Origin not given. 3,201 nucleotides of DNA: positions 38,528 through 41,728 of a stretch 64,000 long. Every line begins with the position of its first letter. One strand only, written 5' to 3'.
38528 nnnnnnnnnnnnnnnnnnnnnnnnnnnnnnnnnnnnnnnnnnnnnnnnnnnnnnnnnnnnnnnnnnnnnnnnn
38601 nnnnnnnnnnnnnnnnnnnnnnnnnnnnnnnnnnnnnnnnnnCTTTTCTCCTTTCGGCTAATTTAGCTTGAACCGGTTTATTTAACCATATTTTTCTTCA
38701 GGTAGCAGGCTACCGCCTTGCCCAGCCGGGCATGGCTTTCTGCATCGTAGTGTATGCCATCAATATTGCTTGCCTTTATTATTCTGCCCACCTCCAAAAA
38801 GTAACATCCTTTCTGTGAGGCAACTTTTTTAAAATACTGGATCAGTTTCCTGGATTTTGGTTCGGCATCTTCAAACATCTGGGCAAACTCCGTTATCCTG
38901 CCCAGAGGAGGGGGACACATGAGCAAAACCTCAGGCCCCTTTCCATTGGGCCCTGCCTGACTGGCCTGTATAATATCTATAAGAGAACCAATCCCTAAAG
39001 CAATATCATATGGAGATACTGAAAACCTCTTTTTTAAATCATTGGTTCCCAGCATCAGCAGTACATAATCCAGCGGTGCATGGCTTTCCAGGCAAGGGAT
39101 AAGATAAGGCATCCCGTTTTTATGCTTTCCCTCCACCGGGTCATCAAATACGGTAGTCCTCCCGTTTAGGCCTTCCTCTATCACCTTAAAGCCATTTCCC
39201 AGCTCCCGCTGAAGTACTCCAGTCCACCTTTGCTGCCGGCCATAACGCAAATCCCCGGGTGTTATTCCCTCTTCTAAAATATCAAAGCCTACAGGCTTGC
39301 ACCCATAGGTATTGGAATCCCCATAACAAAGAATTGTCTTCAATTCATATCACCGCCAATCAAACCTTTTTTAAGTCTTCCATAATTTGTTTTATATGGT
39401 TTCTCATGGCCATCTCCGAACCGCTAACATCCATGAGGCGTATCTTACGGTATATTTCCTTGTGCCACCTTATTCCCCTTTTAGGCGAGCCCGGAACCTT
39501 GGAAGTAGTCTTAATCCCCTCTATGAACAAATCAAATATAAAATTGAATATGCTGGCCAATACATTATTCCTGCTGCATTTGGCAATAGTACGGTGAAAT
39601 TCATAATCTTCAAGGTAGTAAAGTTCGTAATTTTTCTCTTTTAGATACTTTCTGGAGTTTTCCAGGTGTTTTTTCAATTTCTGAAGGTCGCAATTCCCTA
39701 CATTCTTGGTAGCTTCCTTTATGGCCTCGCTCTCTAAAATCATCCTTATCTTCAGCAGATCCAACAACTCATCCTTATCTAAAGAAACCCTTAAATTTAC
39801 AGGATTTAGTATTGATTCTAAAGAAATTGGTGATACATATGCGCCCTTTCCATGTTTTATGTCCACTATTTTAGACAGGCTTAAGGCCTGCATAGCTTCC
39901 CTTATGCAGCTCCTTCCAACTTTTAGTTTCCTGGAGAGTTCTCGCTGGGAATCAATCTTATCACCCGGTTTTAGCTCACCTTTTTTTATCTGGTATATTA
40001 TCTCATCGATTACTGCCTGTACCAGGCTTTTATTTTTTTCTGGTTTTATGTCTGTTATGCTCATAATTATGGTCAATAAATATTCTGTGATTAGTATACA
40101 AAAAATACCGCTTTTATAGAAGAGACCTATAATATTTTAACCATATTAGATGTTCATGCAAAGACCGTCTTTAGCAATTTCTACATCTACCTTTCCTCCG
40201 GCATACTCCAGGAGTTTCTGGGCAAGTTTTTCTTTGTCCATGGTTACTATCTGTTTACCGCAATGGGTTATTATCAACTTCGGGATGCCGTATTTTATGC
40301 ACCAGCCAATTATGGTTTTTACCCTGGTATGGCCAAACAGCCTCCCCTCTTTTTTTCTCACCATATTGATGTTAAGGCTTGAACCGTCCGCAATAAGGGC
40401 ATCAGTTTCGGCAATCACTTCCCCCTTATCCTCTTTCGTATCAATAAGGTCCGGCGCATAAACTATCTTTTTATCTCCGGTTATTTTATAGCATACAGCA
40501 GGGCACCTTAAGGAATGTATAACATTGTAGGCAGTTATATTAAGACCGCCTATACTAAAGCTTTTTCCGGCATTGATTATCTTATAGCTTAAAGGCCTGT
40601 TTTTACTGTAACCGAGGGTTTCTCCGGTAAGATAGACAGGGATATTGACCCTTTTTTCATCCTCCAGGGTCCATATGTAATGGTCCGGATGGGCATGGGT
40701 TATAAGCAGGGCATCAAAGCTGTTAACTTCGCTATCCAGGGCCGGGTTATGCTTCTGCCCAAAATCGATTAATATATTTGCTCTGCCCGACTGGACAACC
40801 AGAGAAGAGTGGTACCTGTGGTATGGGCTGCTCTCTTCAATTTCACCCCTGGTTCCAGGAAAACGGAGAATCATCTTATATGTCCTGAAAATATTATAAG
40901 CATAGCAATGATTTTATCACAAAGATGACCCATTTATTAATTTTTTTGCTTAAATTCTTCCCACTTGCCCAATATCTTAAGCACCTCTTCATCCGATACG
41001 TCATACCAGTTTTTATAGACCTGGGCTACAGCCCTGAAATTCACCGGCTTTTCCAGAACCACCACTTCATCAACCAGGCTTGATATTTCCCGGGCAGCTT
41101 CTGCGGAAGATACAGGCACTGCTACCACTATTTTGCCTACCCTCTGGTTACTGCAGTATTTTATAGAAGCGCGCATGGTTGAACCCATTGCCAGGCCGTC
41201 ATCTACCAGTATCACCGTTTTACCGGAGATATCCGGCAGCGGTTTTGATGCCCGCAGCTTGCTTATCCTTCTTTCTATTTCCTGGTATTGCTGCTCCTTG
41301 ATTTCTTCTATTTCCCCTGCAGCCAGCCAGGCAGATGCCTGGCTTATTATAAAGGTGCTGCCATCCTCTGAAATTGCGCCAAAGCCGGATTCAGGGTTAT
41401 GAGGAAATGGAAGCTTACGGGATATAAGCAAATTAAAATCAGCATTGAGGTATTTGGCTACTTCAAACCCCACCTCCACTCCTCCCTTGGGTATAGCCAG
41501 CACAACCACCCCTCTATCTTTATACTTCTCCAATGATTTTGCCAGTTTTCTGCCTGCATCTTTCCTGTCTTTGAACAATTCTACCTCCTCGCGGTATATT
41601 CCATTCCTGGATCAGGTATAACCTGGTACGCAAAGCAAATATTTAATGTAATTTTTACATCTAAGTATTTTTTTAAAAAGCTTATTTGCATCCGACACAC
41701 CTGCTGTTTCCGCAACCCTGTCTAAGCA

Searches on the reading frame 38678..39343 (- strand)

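Call 62: search_protein_families(library=pfam, proteins=[window:38678-39343:-], max_evalue=1e-8)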
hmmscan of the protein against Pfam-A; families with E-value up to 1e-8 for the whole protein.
window:38678-39343:- (221 aa): 2 families
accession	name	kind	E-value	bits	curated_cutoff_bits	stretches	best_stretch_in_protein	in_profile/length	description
PF13472.12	Lipase_GDSL_2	-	1.1e-16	62.2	32.9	1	6-205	1-177/178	GDSL-like Lipase/Acylhydrolase family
PF00657.28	Lipase_GDSL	-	6.4e-09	36.7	23.6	1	4-211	1-208/208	GDSL-like Lipase/Acylhydrolase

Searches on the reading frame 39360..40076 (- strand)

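Call 62: search_protein_families(library=pfam, proteins=[window:39360-40076:-], max_evalue=1e-8)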
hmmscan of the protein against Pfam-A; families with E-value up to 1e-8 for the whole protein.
window:39360-40076:- (238 aa): 2 families
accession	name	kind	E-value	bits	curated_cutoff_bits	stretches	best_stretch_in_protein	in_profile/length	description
PF07729.17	FCD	-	2.5e-20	73.6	24.3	1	106-229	1-124/125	FCD domain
PF00392.27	GntR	-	5e-14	52.1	27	1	19-81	2-64/64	Bacterial regulatory proteins, gntR family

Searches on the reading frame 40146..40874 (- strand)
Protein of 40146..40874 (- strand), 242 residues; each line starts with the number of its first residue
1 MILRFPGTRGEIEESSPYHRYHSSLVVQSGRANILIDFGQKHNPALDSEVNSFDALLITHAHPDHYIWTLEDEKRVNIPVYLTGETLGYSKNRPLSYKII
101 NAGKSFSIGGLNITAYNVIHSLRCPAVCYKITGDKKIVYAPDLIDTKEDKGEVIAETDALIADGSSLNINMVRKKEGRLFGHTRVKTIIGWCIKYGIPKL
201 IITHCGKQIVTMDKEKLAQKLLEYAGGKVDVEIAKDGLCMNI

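Call 62: search_protein_families(library=pfam, proteins=[window:40146-40874:-], max_evalue=1e-8)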
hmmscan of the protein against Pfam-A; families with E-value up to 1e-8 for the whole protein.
window:40146-40874:- (242 aa): 2 families
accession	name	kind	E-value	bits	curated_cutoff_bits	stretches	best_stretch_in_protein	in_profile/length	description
PF12706.13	Lactamase_B_2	-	1.6e-14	54.4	27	1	37-204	6-199/200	Beta-lactamase superfamily domain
PF13483.12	Lactamase_B_3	-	8.8e-10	39.2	24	0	22-161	7-130/160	Beta-lactamase superfamily domain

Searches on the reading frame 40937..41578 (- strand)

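Call 62: search_protein_families(library=pfam, proteins=[window:40937-41578:-], max_evalue=1e-8)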
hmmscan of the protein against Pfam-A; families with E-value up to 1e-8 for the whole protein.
window:40937-41578:- (213 aa): 1 family
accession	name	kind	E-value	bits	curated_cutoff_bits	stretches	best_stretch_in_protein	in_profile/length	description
PF00156.33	Pribosyltran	-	1.6e-13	50.7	26.3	1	7-176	14-144/158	Phosphoribosyl transferase domain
